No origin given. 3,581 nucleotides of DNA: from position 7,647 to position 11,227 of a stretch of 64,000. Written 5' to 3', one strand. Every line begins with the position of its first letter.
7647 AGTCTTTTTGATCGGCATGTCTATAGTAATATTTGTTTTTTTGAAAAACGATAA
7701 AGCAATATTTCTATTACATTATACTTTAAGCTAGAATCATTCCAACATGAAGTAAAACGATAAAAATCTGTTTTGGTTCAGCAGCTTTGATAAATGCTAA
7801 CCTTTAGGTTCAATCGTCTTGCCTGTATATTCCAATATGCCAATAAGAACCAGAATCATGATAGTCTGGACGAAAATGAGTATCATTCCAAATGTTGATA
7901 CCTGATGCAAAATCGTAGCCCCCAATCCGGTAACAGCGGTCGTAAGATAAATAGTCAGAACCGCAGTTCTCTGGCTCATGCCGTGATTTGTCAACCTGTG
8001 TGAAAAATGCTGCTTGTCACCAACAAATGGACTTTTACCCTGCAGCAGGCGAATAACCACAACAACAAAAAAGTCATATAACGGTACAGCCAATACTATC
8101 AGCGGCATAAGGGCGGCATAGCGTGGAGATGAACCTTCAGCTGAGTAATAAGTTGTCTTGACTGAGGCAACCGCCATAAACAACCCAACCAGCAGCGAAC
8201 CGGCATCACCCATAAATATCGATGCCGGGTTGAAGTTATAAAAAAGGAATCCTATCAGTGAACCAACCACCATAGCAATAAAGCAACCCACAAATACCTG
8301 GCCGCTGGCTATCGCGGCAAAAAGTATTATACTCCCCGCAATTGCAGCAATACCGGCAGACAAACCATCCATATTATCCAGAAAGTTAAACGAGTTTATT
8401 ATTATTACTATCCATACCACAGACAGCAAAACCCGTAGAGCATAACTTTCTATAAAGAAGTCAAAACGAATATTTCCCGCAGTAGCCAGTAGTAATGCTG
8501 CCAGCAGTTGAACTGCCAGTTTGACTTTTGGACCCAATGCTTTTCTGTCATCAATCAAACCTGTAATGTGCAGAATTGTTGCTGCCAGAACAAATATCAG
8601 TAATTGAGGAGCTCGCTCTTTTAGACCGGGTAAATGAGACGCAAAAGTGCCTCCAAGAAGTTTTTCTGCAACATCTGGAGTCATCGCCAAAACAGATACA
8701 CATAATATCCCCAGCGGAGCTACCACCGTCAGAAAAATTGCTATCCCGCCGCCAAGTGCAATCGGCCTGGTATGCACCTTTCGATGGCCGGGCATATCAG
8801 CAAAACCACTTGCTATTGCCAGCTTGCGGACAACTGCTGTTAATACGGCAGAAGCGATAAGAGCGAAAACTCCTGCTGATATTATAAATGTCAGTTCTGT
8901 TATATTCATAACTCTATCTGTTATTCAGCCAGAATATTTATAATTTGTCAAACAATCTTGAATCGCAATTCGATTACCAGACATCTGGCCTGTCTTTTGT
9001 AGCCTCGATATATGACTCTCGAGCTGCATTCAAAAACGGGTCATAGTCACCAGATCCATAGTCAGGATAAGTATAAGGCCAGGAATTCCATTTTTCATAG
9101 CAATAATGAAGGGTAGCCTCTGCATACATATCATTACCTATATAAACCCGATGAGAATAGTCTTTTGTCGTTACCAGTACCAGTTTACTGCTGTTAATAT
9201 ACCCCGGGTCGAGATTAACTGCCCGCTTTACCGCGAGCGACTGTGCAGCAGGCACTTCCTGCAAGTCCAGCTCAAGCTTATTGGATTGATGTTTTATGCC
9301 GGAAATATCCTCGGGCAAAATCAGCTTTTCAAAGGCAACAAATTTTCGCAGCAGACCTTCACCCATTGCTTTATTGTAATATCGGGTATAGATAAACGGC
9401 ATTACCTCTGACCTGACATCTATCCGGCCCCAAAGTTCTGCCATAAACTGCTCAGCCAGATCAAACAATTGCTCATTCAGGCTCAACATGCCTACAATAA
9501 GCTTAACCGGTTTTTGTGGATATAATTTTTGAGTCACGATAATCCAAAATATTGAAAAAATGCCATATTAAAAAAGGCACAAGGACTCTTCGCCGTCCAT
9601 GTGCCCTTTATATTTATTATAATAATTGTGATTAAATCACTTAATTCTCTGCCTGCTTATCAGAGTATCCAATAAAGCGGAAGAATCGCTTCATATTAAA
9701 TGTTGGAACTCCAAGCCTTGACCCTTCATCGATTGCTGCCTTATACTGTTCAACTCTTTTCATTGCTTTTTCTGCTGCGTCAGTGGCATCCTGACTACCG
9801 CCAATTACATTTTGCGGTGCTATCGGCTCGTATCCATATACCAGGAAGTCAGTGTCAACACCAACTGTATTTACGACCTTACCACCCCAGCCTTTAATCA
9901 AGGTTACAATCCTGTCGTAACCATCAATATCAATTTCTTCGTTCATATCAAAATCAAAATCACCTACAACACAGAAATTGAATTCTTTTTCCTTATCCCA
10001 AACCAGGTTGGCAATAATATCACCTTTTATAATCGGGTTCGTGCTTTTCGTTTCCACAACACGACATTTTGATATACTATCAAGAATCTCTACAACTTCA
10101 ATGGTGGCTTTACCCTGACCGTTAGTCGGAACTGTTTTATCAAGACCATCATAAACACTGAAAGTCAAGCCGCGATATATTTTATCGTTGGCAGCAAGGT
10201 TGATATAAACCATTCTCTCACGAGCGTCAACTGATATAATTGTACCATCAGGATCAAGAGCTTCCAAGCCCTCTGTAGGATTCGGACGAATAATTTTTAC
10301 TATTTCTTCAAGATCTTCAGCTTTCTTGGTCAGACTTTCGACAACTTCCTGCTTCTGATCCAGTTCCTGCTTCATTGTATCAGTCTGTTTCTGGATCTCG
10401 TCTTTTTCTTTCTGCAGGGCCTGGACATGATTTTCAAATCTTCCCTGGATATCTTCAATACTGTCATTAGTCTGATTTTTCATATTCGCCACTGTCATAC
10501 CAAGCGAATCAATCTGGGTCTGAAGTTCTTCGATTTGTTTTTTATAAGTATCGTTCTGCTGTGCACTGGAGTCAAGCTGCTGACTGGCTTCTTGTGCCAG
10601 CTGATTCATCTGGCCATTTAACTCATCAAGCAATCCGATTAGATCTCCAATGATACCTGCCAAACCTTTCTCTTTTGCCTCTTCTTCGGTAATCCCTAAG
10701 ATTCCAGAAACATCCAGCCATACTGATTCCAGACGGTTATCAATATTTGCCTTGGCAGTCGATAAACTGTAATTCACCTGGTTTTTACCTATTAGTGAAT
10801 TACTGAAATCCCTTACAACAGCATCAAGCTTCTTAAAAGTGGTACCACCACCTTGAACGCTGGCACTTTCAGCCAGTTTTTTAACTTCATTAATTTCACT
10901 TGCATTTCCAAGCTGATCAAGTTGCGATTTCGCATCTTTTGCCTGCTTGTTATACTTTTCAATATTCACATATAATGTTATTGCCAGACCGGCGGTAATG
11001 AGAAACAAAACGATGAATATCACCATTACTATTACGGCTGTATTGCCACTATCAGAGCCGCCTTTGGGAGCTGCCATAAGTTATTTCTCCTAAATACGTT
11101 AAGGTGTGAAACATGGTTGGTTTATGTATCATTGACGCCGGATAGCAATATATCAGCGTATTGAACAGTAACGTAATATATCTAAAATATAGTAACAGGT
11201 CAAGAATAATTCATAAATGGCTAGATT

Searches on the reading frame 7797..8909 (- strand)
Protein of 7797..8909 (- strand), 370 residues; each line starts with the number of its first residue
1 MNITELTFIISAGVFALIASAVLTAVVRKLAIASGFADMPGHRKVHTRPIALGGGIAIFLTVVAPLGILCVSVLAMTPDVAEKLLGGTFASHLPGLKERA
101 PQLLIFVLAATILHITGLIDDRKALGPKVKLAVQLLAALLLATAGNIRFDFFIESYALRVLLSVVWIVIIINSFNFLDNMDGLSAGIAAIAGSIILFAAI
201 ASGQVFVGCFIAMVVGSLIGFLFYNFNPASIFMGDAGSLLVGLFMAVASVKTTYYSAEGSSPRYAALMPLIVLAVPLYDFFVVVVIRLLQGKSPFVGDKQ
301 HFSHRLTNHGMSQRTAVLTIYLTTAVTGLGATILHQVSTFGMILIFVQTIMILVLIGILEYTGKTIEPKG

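Call 4: search_protein_families(library=pfam, proteins=[window:7797-8909:-], max_evalue=0.01)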
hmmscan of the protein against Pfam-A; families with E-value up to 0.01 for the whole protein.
window:7797-8909:- (370 aa): 1 family
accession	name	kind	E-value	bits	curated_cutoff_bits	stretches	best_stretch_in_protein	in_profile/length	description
PF00953.26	Glycos_transf_4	-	4.9e-32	111.6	27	1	104-251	2-158/160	Glycosyl transferase family 4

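Call 5: search_protein_families(library=ncbifam, proteins=[window:7797-8909:-], max_evalue=0.01)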
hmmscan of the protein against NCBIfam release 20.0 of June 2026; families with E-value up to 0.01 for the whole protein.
window:7797-8909:- (370 aa): 3 families
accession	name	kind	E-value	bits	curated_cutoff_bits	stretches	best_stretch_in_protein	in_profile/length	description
TIGR02380.1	ECA_wecA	exception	1.9e-36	125.9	326.05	2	97-354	61-330/346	UDP-N-acetylglucosamine--undecaprenyl-phosphate N-acetylglucosaminephosphotransferase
NF053644.1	MraY_archaea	equivalog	4.1e-20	72.4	450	1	109-327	132-335/340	pseudomurein biosynthesis MraY family phospho-N-acetylmuramoyl-pentapeptide-transferase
TIGR00445.1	mraY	equivalog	6.4e-11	42.3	192.05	1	131-250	104-243/321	phospho-N-acetylmuramoyl-pentapeptide-transferase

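Call 46: find_homologous_proteins(query=window:7797-8909:-, max_evalue=1e-10)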
Query window:7797-8909:- (370 aa): 7201 proteins with E <= 1e-10 among 8000 candidates; the best 120 are listed.
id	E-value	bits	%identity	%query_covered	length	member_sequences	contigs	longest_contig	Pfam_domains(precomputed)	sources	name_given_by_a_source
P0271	1.6e-225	766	100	100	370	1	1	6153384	PF00953.27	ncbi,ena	-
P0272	8.6e-208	708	89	100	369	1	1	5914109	PF00953.27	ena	-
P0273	6.2e-203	692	87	100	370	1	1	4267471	PF00953.27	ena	-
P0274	2.4e-202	690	87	100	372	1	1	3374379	PF00953.27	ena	-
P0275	7.9e-178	609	76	99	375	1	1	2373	PF00953.27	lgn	-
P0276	7.4e-175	599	76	100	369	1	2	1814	PF00953.27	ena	-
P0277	5.2e-173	593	74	100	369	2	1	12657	PF00953.27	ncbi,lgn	-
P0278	8.2e-172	589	74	100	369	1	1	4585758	PF00953.27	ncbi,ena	-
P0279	5.1e-132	459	60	98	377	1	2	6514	PF00953.27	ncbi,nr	ncbi:MAG: undecaprenyl/decaprenyl-phosphate alpha-N-acetylglucosaminyl 1-phosphate transferase [Sedi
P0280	7.3e-129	448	62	93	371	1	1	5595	PF00953.27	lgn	-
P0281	4.5e-127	442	58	97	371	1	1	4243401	PF00953.27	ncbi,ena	-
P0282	6.7e-126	438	60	95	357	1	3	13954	PF00953.27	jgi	-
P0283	1.3e-125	437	58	100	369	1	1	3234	PF00953.27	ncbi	-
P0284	7.7e-122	425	59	95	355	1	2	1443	PF00953.27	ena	-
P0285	1.4e-120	421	58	95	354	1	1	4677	PF00953.27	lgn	-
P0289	1.3e-118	414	59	96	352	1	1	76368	PF00953.27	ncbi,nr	ncbi:MAG: undecaprenyl/decaprenyl-phosphate alpha-N-acetylglucosaminyl 1-phosphate transferase [Phyc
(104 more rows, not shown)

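Call 47: find_encoding_contigs(protein=P0278, flank=8000, max_places=1)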
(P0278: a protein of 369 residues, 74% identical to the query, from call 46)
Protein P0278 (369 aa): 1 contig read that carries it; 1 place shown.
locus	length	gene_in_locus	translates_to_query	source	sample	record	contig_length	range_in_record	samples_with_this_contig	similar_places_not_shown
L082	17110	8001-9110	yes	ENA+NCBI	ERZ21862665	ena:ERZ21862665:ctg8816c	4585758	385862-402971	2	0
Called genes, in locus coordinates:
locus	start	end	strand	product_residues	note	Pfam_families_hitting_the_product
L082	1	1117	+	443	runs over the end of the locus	PF00245:Alk_phosphatase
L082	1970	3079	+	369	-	PF13784:Fic_N, PF02661:Fic, PF21248:SoFic-like_C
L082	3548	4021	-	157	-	PF07977:FabA, PF22818:ApeI-like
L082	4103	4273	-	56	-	PF07432:Hc1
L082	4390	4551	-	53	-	-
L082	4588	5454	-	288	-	-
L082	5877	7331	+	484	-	-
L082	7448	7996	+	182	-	PF14385:DUF4416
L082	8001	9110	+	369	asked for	PF00953:Glycos_transf_4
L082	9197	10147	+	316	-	PF19300:BPD_transp_1_N (weak), PF00528:BPD_transp_1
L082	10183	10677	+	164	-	PF05991:NYN_YacP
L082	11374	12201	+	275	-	PF00142:Fer4_NifH, PF01656:CbiA, PF02374:ArsA_ATPase (weak), PF10609:ParA (weak), PF13614:AAA_31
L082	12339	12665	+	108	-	PF00543:P-II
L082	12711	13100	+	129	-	PF00543:P-II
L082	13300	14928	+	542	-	PF00148:Oxidored_nitro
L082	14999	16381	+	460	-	PF00148:Oxidored_nitro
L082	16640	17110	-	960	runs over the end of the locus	PF22666:Glyco_hydro_2_N2 (weak), PF00703:Glyco_hydro_2, PF02836:Glyco_hydro_2_C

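Call 48: find_encoding_contigs(protein=P0281, flank=8000, max_places=1)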
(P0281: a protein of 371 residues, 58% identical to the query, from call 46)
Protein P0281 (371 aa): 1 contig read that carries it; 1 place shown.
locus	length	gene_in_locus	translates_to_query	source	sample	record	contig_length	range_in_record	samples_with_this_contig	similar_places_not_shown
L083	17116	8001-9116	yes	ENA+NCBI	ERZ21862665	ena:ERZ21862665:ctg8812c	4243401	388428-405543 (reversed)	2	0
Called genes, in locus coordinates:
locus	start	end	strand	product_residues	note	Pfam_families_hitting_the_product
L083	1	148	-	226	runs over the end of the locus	PF14305:ATPgrasp_TupA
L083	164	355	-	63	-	-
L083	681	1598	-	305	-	PF07611:DUF1574 (faint), PF27429:LB_356 (faint)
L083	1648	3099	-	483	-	PF03062:MBOAT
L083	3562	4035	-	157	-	PF07977:FabA, PF22818:ApeI-like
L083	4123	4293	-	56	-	PF07432:Hc1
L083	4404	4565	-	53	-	-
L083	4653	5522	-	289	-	-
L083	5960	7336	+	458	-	PF28422:CCDC89 (weak)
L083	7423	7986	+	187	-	PF14385:DUF4416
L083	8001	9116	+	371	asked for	PF00953:Glycos_transf_4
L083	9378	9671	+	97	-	-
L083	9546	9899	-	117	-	PF09633:DUF2023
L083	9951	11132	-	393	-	PF04966:OprB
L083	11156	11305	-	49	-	PF12669:FeoB_associated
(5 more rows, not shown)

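Call 49: find_encoding_contigs(protein=P0289, flank=8000, max_places=1)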
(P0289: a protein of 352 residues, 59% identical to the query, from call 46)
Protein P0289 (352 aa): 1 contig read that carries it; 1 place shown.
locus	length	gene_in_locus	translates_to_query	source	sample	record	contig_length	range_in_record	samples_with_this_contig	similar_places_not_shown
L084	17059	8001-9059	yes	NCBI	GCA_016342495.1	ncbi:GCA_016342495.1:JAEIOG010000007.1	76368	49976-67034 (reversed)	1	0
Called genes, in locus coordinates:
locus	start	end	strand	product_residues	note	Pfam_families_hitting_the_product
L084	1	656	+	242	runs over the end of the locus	PF07589:PEP_exosort_dom (weak)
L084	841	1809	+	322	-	PF01336:tRNA_anti-codon (weak), PF01966:HD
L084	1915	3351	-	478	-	PF04371:PAD_porph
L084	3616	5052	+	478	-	PF00884:Sulfatase, PF01663:Phosphodiest, PF16347:SGSH_C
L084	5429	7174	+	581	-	PF00587:tRNA-synt_2b, PF04073:tRNA_edit, PF03129:HGTP_anticodon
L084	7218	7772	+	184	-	PF14385:DUF4416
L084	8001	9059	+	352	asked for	PF00953:Glycos_transf_4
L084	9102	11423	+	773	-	PF04932:Wzy_C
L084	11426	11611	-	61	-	PF12797:Fer4_2 (weak), PF12837:Fer4_6 (weak), PF14697:Fer4_21 (faint), PF00037:Fer4 (weak), PF13459:Fer4_15, PF13370:Fer4_13, PF12800:Fer4_4 (weak)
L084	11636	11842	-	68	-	-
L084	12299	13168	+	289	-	PF04542:Sigma70_r2, PF04545:Sigma70_r4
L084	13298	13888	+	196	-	PF02525:Flavodoxin_2, PF03358:FMN_red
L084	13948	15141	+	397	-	PF01966:HD, PF13487:HD_5 (weak)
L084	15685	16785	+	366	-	PF00712:DNA_pol3_beta, PF02767:DNA_pol3_beta_2, PF02768:DNA_pol3_beta_3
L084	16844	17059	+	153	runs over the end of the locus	PF05258:DciA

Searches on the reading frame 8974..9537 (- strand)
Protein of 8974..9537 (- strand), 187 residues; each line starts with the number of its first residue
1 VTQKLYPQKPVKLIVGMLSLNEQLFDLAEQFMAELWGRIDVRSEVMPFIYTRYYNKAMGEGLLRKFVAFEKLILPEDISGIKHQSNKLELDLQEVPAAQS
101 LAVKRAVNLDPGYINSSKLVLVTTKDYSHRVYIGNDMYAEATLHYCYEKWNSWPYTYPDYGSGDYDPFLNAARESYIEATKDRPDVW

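Call 4: search_protein_families(library=pfam, proteins=[window:8974-9537:-], max_evalue=0.01)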
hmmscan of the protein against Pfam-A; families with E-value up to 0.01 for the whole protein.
window:8974-9537:- (187 aa): 1 family
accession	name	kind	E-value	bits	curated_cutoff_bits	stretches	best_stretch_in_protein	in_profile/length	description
PF14385.11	DUF4416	-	1.2e-50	172.1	27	1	10-176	2-162/162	Domain of unknown function (DUF4416)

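Call 5: search_protein_families(library=ncbifam, proteins=[window:8974-9537:-], max_evalue=0.01)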
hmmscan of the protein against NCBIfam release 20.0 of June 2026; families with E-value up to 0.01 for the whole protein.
window:8974-9537:- (187 aa): 0 families

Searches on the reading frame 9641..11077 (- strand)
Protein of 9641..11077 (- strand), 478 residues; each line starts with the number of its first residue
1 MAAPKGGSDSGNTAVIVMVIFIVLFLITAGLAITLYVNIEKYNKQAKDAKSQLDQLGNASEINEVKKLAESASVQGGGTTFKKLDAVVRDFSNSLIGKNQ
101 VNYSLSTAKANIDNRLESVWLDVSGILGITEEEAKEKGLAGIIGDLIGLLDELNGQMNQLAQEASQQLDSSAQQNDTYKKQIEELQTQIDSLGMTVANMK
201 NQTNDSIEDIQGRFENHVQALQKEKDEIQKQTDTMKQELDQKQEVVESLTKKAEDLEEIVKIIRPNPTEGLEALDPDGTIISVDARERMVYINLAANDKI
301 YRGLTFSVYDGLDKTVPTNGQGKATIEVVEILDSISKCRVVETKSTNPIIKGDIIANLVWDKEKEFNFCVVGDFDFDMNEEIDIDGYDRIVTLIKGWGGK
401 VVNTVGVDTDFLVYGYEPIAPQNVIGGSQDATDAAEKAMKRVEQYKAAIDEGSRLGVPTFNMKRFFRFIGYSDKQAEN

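Call 4: search_protein_families(library=pfam, proteins=[window:9641-11077:-], max_evalue=0.01)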
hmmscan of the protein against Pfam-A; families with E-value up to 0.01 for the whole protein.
window:9641-11077:- (478 aa): 4 families
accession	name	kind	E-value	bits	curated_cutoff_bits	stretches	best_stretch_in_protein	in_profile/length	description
PF00038.26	Filament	-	0.00016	21.8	40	1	152-269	25-142/313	Intermediate filament protein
PF09789.14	CC149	-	0.00043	20.1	30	1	165-265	15-103/316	Coiled-coil domain-containing protein 149-A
PF02601.20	Exonuc_VII_L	-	0.0014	18.6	35.9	1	149-256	152-269/315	Exonuclease VII, large subunit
PF04513.17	Baculo_PEP_C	-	0.0026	18.3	38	1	99-212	5-117/140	Baculovirus polyhedron envelope protein, PEP, C terminus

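Call 5: search_protein_families(library=ncbifam, proteins=[window:9641-11077:-], max_evalue=0.01)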
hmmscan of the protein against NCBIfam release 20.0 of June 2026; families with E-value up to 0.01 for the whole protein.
window:9641-11077:- (478 aa): 14 families
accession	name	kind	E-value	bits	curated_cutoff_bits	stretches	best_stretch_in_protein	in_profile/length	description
TIGR02168.1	SMC_prok_B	equivalog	2.8e-07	28.7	567.35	1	38-265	247-470/1181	chromosome segregation protein SMC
NF052504.1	sll1863_fam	domain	3.1e-05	24.1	35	1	150-229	13-89/93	sll1863 family stress response protein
NF045487.1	ASRP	equivalog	0.00023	19.9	300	1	152-268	129-241/593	archaea-specific SMC-related protein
NF043058.1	T4SS_LegC2C7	subfamily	0.00028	19.9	350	1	139-258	102-224/348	LegC2/C7 family Dot/Icm T4SS effector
NF045780.1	TrlF_fam_ATP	equivalog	0.00048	19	350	1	41-260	520-731/944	TrlF family AAA-like ATPase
NF033914.0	antiphage_ZorA_1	subfamily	0.00056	18.3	190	1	138-257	389-506/619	anti-phage ZorAB system protein ZorA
NF041559.1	BTH_I2691_fam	subfamily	0.0014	17.3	150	1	80-253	172-342/858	T6SS effector BTH_I2691 family protein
NF033916.0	antiphage_ZorA_3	subfamily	0.0016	17.4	250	1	90-248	372-476/509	anti-phage ZorAB system protein ZorA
NF038350.1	taxis_HmpF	equivalog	0.0018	16.7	200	1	151-258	169-278/553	pilus motility taxis protein HmpF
NF047516.1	LA_3659_fam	equivalog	0.0023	17.5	36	1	151-258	99-214/221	LA_3659 family protein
NF047514.1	SpiroCoCo_N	equivalog_domain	0.0023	17.5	75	1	151-258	99-214/221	SpiroCoCo family coiled-coil protein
NF053712.1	repair_DEAH_YoaA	equivalog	0.0024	16.6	680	1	155-290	244-367/630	DNA repair helicase YoaA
TIGR02169.1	SMC_prok_A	equivalog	0.0035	15.1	729.4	1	155-273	830-947/1165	chromosome segregation protein SMC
NF033930.1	pneumo_PspA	exception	0.0065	15.2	850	1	39-258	159-371/659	pneumococcal surface protein A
